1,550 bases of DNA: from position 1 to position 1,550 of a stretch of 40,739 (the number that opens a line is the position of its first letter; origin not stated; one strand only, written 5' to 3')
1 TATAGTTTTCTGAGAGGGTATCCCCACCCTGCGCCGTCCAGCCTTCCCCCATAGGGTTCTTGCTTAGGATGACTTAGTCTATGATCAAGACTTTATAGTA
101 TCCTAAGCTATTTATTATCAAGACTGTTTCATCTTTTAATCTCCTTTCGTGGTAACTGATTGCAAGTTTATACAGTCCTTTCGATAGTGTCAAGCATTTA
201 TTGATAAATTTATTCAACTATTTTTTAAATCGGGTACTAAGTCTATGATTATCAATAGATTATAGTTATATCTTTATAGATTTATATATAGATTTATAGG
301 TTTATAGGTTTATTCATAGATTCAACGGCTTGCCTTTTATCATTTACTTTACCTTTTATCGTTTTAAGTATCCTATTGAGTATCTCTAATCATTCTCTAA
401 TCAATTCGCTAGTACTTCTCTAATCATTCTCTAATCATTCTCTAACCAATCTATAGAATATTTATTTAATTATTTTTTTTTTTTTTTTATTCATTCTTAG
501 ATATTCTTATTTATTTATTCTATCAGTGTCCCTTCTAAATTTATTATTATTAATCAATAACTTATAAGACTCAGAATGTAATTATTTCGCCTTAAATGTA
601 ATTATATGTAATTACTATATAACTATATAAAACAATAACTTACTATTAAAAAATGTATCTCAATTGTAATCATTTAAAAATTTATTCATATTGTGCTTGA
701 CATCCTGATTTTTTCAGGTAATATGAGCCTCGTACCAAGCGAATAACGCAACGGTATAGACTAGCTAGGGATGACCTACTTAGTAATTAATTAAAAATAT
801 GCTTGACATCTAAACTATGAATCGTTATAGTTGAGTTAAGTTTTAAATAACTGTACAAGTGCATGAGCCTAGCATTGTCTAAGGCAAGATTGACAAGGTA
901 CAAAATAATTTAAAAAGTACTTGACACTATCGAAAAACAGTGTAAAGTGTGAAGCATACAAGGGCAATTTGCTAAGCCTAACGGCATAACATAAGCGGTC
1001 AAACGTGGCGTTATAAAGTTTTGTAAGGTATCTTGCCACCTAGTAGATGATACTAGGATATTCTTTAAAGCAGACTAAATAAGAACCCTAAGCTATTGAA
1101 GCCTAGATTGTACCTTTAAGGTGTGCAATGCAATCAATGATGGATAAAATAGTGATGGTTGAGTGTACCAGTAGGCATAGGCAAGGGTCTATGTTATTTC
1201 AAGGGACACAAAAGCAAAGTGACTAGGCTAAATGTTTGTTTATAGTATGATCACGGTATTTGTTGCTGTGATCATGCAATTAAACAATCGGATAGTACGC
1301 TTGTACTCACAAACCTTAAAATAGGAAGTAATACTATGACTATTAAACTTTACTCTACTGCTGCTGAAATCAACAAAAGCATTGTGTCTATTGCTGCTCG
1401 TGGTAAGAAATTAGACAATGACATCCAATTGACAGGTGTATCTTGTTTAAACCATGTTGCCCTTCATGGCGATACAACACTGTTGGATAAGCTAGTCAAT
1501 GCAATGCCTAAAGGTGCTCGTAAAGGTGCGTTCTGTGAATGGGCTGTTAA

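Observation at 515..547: Inverted copy of the phage promoter motif at the left end, aimed at the terminal repeat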

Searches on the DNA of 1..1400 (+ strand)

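Call 7: search_dna_similar(query=window:1-1400:+, collection=phages, mode=distant, max_rows=40)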
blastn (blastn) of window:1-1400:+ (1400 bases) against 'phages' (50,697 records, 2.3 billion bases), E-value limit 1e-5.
No match.

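Call 55: search_rna_families(source=window, start=1, end=1400, threshold=evalue, max_evalue=1)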
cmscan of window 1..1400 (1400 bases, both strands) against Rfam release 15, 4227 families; matches with E-value up to 1: 0.
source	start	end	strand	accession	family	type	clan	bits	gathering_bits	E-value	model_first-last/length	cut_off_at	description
